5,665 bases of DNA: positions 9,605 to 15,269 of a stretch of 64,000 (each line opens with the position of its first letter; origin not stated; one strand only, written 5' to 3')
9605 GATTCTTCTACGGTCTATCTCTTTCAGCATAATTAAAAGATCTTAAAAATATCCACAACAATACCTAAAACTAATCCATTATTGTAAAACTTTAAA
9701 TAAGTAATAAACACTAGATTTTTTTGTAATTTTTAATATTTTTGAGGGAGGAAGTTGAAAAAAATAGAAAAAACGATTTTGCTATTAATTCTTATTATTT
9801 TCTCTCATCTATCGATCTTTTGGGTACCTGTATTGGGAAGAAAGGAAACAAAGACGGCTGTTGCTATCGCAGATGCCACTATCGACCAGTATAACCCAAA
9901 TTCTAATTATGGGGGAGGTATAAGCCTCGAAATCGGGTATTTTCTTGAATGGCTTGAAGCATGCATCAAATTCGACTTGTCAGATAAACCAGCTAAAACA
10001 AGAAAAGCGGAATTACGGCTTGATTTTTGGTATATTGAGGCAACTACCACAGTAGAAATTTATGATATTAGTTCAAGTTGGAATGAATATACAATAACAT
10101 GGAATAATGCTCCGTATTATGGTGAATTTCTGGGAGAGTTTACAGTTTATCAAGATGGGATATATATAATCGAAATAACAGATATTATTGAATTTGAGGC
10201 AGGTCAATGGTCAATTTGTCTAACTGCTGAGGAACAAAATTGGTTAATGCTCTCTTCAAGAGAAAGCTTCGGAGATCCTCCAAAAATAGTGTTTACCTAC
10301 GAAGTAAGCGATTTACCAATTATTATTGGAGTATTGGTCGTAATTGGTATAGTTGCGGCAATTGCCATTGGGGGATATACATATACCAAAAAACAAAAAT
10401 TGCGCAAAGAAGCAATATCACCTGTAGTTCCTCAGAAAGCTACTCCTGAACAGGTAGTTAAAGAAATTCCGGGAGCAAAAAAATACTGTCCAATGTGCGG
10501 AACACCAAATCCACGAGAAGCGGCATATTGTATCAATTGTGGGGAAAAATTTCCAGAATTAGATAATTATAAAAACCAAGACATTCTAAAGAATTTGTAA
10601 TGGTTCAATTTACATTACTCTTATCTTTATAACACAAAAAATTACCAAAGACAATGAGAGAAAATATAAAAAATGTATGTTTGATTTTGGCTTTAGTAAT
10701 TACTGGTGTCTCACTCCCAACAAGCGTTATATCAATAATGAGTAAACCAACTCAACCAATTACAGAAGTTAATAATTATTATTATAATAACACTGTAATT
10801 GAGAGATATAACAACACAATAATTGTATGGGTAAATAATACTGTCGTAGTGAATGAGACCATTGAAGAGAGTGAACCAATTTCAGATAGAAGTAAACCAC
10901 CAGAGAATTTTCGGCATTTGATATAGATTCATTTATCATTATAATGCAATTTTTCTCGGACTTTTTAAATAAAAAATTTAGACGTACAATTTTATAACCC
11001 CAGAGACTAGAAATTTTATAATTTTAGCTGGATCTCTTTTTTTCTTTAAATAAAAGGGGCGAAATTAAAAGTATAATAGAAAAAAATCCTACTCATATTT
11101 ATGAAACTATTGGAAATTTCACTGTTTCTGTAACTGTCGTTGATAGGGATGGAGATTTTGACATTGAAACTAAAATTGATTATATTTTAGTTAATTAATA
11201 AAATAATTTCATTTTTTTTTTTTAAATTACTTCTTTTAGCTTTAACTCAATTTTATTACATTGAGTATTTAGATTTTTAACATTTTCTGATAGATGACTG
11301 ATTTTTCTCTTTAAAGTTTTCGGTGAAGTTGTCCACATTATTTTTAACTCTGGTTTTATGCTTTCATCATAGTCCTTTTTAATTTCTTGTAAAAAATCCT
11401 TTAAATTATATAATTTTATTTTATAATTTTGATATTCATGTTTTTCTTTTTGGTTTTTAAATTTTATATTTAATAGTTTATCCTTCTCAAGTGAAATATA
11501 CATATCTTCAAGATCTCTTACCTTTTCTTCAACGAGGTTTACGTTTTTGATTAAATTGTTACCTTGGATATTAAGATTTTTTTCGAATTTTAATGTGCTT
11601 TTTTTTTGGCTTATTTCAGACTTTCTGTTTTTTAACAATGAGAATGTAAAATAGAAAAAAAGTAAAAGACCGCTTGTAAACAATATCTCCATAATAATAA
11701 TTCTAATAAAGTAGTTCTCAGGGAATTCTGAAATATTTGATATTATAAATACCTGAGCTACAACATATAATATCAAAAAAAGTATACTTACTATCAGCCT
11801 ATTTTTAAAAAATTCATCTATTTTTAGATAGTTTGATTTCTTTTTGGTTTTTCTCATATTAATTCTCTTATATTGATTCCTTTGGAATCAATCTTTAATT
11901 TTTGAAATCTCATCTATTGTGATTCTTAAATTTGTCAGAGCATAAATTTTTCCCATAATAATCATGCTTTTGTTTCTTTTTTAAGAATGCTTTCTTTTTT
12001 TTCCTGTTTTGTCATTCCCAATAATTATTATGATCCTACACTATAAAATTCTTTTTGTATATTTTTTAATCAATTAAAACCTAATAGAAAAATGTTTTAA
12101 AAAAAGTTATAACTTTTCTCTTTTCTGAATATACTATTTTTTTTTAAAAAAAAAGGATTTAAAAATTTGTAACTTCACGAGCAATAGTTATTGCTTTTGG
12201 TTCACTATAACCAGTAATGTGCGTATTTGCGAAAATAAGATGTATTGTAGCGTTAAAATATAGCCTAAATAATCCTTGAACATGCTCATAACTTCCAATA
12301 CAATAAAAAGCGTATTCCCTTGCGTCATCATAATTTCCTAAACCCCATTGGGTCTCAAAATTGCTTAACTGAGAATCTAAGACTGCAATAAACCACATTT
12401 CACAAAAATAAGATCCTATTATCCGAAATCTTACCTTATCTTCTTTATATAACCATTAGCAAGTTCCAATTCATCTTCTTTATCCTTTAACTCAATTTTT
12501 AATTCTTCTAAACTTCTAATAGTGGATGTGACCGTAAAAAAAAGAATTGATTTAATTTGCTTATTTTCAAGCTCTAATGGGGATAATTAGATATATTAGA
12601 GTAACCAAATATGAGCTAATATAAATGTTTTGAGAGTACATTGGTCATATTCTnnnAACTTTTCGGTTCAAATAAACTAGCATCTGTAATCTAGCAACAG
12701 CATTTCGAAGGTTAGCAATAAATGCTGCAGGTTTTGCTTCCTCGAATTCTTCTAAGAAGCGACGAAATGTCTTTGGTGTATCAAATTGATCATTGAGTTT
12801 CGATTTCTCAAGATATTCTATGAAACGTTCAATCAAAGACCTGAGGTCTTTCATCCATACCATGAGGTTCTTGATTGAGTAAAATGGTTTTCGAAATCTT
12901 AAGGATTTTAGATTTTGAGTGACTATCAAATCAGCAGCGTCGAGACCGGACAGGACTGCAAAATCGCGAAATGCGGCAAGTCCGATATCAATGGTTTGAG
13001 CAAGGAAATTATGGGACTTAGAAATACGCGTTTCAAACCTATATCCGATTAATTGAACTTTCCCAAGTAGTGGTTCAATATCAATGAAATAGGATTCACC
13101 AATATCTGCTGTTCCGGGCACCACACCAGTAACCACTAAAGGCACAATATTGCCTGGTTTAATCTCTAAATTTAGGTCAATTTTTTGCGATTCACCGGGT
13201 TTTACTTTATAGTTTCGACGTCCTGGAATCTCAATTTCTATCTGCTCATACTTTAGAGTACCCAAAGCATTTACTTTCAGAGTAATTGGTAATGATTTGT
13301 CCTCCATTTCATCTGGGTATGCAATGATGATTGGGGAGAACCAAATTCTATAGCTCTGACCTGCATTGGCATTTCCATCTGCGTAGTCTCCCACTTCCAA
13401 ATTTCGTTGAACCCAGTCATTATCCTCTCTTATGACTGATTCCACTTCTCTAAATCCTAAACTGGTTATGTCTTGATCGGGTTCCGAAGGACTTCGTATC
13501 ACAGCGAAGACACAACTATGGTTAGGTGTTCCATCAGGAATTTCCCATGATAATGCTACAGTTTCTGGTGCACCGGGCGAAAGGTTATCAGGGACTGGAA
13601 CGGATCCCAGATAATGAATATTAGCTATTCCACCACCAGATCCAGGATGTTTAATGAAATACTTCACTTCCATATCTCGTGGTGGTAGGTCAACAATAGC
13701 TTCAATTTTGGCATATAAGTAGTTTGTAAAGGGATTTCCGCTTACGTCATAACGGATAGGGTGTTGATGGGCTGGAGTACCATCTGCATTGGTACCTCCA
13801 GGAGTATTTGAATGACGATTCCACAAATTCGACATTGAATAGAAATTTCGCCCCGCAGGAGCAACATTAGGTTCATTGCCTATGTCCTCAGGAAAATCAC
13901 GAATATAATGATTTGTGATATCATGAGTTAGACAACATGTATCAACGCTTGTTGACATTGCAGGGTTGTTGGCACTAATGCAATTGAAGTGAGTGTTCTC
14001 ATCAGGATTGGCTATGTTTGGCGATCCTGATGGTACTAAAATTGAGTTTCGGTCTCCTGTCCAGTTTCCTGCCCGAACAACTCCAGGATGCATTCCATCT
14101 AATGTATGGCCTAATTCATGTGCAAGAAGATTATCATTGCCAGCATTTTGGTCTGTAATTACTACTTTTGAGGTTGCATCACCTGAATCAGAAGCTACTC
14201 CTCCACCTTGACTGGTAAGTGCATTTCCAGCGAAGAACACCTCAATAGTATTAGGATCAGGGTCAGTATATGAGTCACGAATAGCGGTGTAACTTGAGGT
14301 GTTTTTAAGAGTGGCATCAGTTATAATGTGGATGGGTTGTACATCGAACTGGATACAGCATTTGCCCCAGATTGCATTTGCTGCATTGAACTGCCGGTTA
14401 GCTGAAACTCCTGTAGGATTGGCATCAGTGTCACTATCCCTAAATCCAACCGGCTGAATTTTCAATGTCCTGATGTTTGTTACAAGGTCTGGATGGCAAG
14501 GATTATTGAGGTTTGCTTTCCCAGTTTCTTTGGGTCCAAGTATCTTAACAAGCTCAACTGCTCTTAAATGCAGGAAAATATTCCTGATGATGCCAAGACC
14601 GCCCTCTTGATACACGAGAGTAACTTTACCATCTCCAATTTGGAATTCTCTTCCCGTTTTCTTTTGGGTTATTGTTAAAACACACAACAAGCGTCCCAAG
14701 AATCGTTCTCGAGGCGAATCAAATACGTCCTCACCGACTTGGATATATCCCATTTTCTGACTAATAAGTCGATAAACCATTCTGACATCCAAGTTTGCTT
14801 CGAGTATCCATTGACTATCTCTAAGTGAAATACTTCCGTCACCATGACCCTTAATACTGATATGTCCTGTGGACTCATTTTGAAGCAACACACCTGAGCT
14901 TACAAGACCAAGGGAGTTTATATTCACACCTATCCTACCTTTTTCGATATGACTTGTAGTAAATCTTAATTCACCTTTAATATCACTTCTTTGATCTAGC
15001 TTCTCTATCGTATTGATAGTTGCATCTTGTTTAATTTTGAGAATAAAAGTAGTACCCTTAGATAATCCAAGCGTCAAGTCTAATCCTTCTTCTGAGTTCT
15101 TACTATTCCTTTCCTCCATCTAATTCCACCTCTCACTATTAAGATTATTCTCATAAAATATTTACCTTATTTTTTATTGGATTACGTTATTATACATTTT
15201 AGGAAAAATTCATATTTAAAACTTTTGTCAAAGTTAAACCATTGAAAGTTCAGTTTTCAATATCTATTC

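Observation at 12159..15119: G+C-rich island encoding an 821-aa metzincin-like protein without a signal peptide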

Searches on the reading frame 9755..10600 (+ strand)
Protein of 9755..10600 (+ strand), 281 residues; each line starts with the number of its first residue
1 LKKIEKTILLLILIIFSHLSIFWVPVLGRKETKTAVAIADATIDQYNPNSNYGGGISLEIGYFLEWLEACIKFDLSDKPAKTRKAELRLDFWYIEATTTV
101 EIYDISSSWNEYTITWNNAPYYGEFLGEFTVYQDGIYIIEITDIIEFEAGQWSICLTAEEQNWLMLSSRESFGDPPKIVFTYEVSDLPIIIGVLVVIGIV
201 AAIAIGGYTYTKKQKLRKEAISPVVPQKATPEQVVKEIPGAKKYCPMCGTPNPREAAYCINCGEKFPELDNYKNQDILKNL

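Call 3: search_protein_families(library=pfam, proteins=[window:9755-10600:+], max_evalue=1)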
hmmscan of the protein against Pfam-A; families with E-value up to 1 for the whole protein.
window:9755-10600:+ (281 aa): 17 families
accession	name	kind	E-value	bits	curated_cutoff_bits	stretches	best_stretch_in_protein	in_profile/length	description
PF24517.2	CBM96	-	1.6e-18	67.5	26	1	32-181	2-163/164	Carbohydrate-binding module family 96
PF13240.11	Zn_Ribbon_1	-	8e-06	25.9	25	1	244-265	1-22/23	zinc-ribbon domain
PF12773.13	DZR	-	0.00025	21.6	27.3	1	245-265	1-21/45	Double zinc ribbon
PF24463.1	DUF7577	-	0.00085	19.3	28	1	244-264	4-24/27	Domain of unknown function (DUF7577)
PF17032.10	Zn_ribbon_15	-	0.0055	17.9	28.9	1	239-263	51-73/73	zinc-ribbon family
PF13248.11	Zn_ribbon_3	-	0.013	15.3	27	1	242-266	2-26/26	zinc-ribbon domain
PF13800.11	Sigma_reg_N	-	0.031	15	26.3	0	8-57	19-69/91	Sigma factor regulator N-terminal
PF18912.6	DZR_2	-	0.032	14.5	27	1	244-266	9-31/56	Double zinc ribbon domain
PF00641.23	Zn_ribbon_RanBP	-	0.034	13.9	27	1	245-263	7-25/30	Zn-finger in Ran binding protein and others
PF14952.11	zf-tcix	-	0.038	14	31.2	1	243-262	11-32/42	Putative treble-clef, zinc-finger, Zn-binding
PF17259.7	DUF5325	-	0.098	12.9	25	1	193-219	32-58/61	Family of unknown function (DUF5325)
PF11337.13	DUF3139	-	0.1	13.6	27.3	0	189-243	6-61/83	Protein of unknown function (DUF3139)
PF06677.18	Auto_anti-p27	-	0.11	13.1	24.1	1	243-263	16-40/40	Sjogren's syndrome/scleroderma autoantigen 1 (Autoantigen p27)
PF01529.25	DHHC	-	0.15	12.5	28.7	0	241-268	4-31/133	DHHC palmitoyltransferase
PF22852.1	SoxE_N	-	0.16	12.2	27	1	187-211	8-29/48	Sulfocyanin, N-terminal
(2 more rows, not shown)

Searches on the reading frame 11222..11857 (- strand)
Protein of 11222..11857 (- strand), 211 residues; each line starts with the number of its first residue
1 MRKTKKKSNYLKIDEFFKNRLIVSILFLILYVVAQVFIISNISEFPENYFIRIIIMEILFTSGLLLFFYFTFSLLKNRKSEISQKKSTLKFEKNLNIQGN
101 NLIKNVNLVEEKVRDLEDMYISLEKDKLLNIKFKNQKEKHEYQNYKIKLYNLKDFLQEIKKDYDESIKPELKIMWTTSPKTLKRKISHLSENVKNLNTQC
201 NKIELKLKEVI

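Call 3: search_protein_families(library=pfam, proteins=[window:11222-11857:-], max_evalue=1)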
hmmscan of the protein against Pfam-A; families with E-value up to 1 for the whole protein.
window:11222-11857:- (211 aa): 6 families
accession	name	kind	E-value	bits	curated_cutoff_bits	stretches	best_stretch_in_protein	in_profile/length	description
PF15844.10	TMCCDC2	-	0.024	15.1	27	1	21-125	45-144/171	Transmembrane and coiled-coil domain-containing protein 2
PF11559.13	ADIP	-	0.031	14.8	34.3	1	72-168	41-136/151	Afadin- and alpha -actinin-Binding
PF19286.4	ZSWIM1-3_C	-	0.046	13.9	27.6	1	184-205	6-27/45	Zinc finger SWIM domain-containing protein 1/3, C-terminal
PF15905.10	HMMR_N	-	0.072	13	30.1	1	73-208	161-293/330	Hyaluronan mediated motility receptor N-terminal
PF10046.14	BLOC1_2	-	0.084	13.7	33.4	1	135-208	29-96/96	Biogenesis of lysosome-related organelles complex-1 subunit 2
PF01529.25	DHHC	-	0.86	10.1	28.7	0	17-90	51-128/133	DHHC palmitoyltransferase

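Call 22: find_encoding_contigs(protein=window:11222-11857:-, flank=8000, max_places=8)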
Protein window:11222-11857:- (211 aa): 3 contigs read that carry it; 3 places shown.
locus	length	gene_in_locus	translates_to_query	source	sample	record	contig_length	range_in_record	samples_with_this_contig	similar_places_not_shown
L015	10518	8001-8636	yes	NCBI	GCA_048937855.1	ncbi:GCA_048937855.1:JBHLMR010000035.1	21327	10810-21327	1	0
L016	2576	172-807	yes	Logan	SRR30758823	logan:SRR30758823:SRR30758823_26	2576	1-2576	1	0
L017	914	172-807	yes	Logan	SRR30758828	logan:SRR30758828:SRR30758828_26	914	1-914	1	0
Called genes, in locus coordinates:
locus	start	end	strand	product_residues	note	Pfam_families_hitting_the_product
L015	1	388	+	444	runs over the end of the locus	PF13229:Beta_helix, PF05048:NosD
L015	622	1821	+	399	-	-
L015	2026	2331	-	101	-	PF21983:NikA-like (weak), PF19807:DUF6290 (weak)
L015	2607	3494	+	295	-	-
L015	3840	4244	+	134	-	-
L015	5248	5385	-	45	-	-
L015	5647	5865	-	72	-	-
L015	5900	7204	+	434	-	-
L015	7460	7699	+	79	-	-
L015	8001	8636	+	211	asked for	-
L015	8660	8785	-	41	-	-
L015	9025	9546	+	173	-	-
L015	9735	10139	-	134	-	-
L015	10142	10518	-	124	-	?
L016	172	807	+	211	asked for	-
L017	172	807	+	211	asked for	-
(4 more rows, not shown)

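Call 36: search_protein_families(library=padloc, proteins=[window:11222-11857:-], max_evalue=0.1)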
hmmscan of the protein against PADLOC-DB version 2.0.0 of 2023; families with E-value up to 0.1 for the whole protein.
window:11222-11857:- (211 aa): 0 families

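Call 37: search_protein_families(library=ncbifam, proteins=[window:11222-11857:-], max_evalue=0.1)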
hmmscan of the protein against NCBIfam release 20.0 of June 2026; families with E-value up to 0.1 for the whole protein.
window:11222-11857:- (211 aa): 3 families
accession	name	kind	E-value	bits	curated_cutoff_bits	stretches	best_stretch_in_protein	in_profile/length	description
NF047608.1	LIC13292_fam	subfamily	0.0015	18.6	200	1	22-94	6-78/166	LIC13292 family transcriptional regulator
TIGR02978.1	phageshock_pspC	equivalog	0.012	15.4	104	1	49-124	29-111/121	envelope stress response membrane protein PspC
TIGR00766.1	TIGR00766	equivalog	0.049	12.9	213.65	1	20-89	135-204/263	inner membrane protein YhjD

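Call 90: search_protein_families(library=phrogs, proteins=[window:11222-11857:-], max_evalue=0.01)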
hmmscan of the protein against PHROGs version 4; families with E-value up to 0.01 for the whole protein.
window:11222-11857:- (211 aa): 0 families

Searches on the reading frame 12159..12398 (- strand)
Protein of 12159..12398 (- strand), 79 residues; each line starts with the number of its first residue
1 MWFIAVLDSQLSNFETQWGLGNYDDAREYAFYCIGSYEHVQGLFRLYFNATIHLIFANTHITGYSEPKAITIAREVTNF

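Call 3: search_protein_families(library=pfam, proteins=[window:12159-12398:-], max_evalue=1)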
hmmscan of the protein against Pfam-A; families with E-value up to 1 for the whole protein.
window:12159-12398:- (79 aa): 0 families

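Call 36: search_protein_families(library=padloc, proteins=[window:12159-12398:-], max_evalue=0.1)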
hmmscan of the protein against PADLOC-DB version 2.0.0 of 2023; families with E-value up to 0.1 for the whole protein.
window:12159-12398:- (79 aa): 0 families

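Call 37: search_protein_families(library=ncbifam, proteins=[window:12159-12398:-], max_evalue=0.1)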
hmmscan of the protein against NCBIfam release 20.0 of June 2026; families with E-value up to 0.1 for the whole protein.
window:12159-12398:- (79 aa): 0 families

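Call 90: search_protein_families(library=phrogs, proteins=[window:12159-12398:-], max_evalue=0.01)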
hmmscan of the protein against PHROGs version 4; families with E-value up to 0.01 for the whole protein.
window:12159-12398:- (79 aa): 0 families

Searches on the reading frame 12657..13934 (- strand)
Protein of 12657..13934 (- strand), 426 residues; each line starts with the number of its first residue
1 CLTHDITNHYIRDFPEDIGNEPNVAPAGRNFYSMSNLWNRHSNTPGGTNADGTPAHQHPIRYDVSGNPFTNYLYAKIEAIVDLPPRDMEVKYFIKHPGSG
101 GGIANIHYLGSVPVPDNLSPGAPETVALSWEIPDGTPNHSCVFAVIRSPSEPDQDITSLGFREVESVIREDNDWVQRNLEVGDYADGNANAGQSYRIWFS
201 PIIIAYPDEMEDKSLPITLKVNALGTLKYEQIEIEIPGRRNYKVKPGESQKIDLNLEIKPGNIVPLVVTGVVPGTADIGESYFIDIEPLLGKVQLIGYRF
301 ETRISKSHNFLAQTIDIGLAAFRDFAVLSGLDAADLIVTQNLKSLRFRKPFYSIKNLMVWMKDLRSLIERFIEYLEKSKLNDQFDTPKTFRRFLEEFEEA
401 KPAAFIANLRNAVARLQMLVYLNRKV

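Call 94: search_protein_families(library=pfam, proteins=[window:12657-13934:-], max_evalue=10)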
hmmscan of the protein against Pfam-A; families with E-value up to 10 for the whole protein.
window:12657-13934:- (426 aa): 0 families

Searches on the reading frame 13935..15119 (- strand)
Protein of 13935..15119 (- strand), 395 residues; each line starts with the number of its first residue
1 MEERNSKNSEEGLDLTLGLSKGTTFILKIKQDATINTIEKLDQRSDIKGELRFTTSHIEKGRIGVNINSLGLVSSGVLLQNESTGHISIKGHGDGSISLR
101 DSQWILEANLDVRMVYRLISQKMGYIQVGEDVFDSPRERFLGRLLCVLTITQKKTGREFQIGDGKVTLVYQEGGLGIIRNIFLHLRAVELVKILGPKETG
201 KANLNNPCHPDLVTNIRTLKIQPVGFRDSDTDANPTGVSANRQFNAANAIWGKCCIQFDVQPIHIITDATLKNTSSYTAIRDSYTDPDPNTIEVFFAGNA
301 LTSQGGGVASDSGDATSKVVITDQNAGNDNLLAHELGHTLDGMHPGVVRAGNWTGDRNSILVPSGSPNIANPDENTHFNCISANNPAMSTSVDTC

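Call 76: predict_structure(alignment_id=A2)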
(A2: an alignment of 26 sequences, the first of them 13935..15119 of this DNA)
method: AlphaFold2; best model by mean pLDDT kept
length: 395 residues; sequences in the alignment: 26
mean_pLDDT: 88.6   pTM: 0.89
mean pLDDT of the five models: 88.6, 87.9, 87.8, 87.6, 87.2
residues with pLDDT >= 90: 267; 70-90: 89; 50-70: 16; < 50: 23
segments of 3 or more residues with pLDDT < 50: 1-13, 199-208
pLDDT, mean of each block of 10 residues (from residue 1): 38 59 93 95 93 88 93 95 96 95 94 97 92 95 95 81 95 97 94 70 49 82 98 96 96 94 98 94 97 95 90 97 86 96 85 80 87 85 93 86
secondary structure, 60 per line:
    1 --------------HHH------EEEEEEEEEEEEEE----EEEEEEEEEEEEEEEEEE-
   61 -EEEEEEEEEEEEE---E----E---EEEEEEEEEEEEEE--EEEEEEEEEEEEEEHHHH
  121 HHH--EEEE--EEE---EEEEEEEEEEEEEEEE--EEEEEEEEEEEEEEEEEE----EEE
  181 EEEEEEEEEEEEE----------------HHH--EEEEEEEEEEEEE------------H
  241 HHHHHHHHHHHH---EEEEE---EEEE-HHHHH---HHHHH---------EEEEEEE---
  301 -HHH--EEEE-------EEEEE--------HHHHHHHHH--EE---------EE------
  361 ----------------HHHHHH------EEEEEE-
elements in order: E24-37 E42-59 E62-74 E87-100 E103-116 H117-123 E126-129 E132-134 E138-153 E156-173 E178-193 E215-227 H240-252 E256-260 E264-267 H269-273 H277-281 E291-297 E307-310 E318-322 H331-339 H377-382 E389-394

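Call 78: fold_search(model_id=the predicted structure, library=pdb)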
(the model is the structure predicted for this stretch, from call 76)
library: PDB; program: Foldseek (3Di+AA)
matches with E <= 10: 938; with E <= 0.001: 21
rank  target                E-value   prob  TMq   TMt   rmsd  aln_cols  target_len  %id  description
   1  8d8o_B                4.2e-07  1.00  0.29  0.12  20.6       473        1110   10  Cryo-EM structure of substrate unbound PAPP-A (released 2022-09-28)
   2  7ufg_B                5.3e-07  1.00  0.23  0.08  21.1       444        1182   10  Cryo-EM structure of PAPP-A in complex with IGFBP5 (released 2022-09-28)
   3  7y5q_B                7.5e-07  1.00  0.24  0.10  23.1       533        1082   10  Structure of 1:1 PAPP-A.STC2 complex(half map) (released 2023-01-11)
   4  8hgh_A                2.3e-06  0.99  0.25  0.08  21.6       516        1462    9  Structure of 2:2 PAPP-A.STC2 complex (released 2023-01-11)
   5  7ufg_A                3.2e-06  0.99  0.25  0.09  22.9       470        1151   10  Cryo-EM structure of PAPP-A in complex with IGFBP5 (released 2022-09-28)
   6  3p24_A                5.8e-06  1.00  0.28  0.31  20.5       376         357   10  Structure of profragilysin-3 from Bacteroides fragilis (released 2010-12-29)
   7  8wem_A                8.7e-06  1.00  0.29  0.32  22.9       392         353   12  Bacteroides fragilis toxin 1 (released 2024-09-25)
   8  8wem_C                9.8e-06  1.00  0.29  0.33  20.6       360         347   11  Bacteroides fragilis toxin 1 (released 2024-09-25)
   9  7pou_A                1.4e-05  1.00  0.28  0.31  21.8       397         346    9  Crystal structure of profragilysin-3 (proBFT-3) from Bacteroides fragilis in complex with hesperetin. (released 2022-09-14)
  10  7pnd_B                2.2e-05  1.00  0.28  0.32  19.3       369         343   10  Crystal structure of profragilysin-3 (proBFT-3) from Bacteroides fragilis at 1.85 A resolution. (released 2022-09-14)
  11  7pou_B                2.3e-05  1.00  0.28  0.31  20.1       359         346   11  Crystal structure of profragilysin-3 (proBFT-3) from Bacteroides fragilis in complex with hesperetin. (released 2022-09-14)
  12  7pol_A                3.1e-05  1.00  0.28  0.32  20.3       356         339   10  Crystal structure of profragilysin-3 (proBFT-3) from Bacteroides fragilis in complex with flumequine (released 2022-09-14)
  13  8wen_A                3.5e-05  1.00  0.29  0.33  20.6       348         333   12  Bacteroides fragilis toxin 2 (released 2024-09-25)
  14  8a7d_C                3.7e-05  0.97  0.25  0.12  21.0       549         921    8  Partial dimer complex of PAPP-A and its inhibitor STC2 (released 2022-11-02)
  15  8hgg_C                3.9e-05  0.93  0.24  0.07  21.7       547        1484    9  Structure of 2:2 PAPP-A.ProMBP complex (released 2023-01-11)
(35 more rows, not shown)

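Call 96: find_homologous_proteins(query=A4, max_evalue=1e-10)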
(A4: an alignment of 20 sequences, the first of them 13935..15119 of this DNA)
Query A4 (20 sequences) (395 aa, profile of the alignment): 5 proteins with E <= 1e-10 among 8000 candidates.
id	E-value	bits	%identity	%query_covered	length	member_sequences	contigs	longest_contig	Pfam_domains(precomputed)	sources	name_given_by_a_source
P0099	3.3e-115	403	31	92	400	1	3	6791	-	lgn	-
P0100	3.0e-113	397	27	93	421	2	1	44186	-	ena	-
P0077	6.6e-92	327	34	87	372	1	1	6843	-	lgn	-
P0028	5.3e-78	281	37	88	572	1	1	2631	-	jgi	jgi:hypothetical protein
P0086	2.8e-63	232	40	71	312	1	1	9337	-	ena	-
